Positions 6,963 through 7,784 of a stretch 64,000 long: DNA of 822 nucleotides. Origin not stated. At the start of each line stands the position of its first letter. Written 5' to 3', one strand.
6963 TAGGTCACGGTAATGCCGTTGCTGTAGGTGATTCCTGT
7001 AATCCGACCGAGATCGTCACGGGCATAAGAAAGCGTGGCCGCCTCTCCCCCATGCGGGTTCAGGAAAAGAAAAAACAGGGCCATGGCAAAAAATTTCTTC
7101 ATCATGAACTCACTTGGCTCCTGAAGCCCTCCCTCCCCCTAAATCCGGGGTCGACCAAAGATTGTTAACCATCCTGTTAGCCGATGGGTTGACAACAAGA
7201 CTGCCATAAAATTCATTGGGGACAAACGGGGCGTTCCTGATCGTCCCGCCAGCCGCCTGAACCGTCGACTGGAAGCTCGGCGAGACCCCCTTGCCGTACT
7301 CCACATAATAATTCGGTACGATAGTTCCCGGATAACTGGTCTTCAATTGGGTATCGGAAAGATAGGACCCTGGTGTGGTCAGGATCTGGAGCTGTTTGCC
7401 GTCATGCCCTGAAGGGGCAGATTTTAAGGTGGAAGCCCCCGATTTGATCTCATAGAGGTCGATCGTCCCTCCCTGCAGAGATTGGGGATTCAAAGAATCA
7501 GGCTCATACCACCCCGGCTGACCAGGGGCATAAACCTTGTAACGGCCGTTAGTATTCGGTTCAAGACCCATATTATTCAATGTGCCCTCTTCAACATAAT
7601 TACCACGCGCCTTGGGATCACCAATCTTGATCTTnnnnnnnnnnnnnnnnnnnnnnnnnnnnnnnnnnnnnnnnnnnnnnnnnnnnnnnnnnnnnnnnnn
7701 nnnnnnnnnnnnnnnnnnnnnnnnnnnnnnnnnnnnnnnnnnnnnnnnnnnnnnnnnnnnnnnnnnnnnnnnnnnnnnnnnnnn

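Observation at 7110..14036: Teneurin/Tc-like RHS lipoprotein with an unrecognised Gly-zipper C-terminal domain and no immunity gene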

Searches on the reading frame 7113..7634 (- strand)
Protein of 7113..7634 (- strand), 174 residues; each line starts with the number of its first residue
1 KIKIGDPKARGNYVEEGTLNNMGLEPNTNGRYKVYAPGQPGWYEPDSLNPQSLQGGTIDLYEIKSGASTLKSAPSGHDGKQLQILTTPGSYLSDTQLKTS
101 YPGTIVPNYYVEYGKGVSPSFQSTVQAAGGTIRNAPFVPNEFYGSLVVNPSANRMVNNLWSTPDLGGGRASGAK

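Call 16: search_protein_families(library=pfam, proteins=[window:7113-7619:-], max_evalue=10)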
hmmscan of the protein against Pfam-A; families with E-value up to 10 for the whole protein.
seq(169 aa): 0 families
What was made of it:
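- On PD-(D/E)xK (Tox-REase) nuclease toxins: No Pfam hit (call 16).
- Closest known: SGS1 of Aedes aegypti. Different: Our tail does not match Tox-SGS (call 16).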

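Call 38: find_homologous_proteins(query=window:7113-7634:-, max_evalue=10)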
Query seq(174 aa): 43 candidates shared short words with the query, none scored E <= 10.

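Call 49: predict_structure(protein=window:7113-7634:-)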
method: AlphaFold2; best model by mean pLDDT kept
length: 174 residues; sequences in the alignment: 1
mean_pLDDT: 31.0   pTM: 0.19
mean pLDDT of the five models: 31.0, 29.5, 28.5, 28.5, 27.9
residues with pLDDT >= 90: 0; 70-90: 0; 50-70: 0; < 50: 174
segments of 3 or more residues with pLDDT < 50: 1-174
pLDDT, mean of each block of 10 residues (from residue 1): 30 33 38 40 41 30 26 27 29 34 29 28 29 29 27 26 33 32
secondary structure, 60 per line:
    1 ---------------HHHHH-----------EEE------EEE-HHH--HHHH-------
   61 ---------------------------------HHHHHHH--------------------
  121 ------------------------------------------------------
elements in order: H16-20 E32-34 E41-43 H50-53 H94-100
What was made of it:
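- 7113..7622 (-): CT tail: orphan hydrophilic 170-aa region of unknown fold. AF2 on the single sequence gave pLDDT 31 (call 49).
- On PD-(D/E)xK (Tox-REase) nuclease toxins: No usable structure model (call 49).
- AF2 gives no fold (call 49).
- Tried and rejected: The single-sequence AF2 model had pLDDT 31 and was unusable, so no fold search was run on it (call 49).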

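Call 73: search_protein_families(library=padloc, proteins=[window:7113-7634:-], max_evalue=10)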
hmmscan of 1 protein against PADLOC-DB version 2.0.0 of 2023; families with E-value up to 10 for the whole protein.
seq(174 aa): 0 families

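Call 74: search_protein_families(library=phrogs, proteins=[window:7113-7634:-], max_evalue=10)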
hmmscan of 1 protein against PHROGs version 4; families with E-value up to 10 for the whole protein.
seq(174 aa): 0 families
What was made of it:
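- Nothing in PADLOC or PHROGs (calls 73, 74).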

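Call 92: find_related_loci(query=window:7113-7634:-, collection=metagenome_contigs, flank=6000)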
Query seq(174 aa) (174 aa) in metagenome_contigs; peptide patterns used: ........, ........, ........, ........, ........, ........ (x = any residue, [..] = any of these).
61 stretches matched a pattern, but none encodes a relative of the query by tblastn (E <= 1e-3).
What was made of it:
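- Tried and rejected: The word-index search and the JGI metagenome scan were empty (calls 38, 92).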

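Call 100: search_solved_structures(query=window:7113-7622:-, max_evalue=10, show_alignments=3)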
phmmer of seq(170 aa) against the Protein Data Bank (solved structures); distinct sequences matched with E-value up to 10: 9.
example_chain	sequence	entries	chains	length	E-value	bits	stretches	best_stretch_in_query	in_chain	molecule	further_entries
1a6u_L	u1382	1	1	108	0.4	13.8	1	80-149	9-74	B1-8 FV (LIGHT CHAIN)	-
1a6w_L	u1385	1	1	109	0.41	13.7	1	80-149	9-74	B1-8 FV (LIGHT CHAIN)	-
1oar_L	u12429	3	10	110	0.41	13.7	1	80-149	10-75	IMMUNOGLOBULING E | IMMUNOGLOBULIN E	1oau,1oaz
2bjm_L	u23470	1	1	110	0.41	13.7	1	80-149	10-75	IGE SPE7 LIGHT CHAIN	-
1a6v_L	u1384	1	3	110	0.42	13.7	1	80-149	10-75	B1-8 FV (LIGHT CHAIN)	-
1oaq_L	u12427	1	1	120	0.49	13.5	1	80-149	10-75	LIGHT CHAIN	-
1ocw_L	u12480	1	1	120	0.5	13.5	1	80-149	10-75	IMMUNOGLOBULIN E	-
1oax_L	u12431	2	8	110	0.51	13.4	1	80-149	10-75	IMMUNOGLOBULIN E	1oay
1hj9_A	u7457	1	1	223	0.74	12.9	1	78-116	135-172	BETA-TRYPSIN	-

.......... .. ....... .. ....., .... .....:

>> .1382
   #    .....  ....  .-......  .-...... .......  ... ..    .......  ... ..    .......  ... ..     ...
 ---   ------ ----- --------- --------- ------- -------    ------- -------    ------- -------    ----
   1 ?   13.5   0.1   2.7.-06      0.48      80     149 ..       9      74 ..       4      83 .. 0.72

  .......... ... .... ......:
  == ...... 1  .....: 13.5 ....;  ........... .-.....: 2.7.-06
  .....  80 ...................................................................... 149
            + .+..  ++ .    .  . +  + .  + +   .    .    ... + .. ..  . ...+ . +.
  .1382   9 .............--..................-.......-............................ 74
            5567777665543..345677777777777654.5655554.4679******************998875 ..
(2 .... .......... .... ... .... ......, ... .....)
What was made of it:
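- The second half of the tail weakly resembles an Ig V domain instead (E 0.4, call 100).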
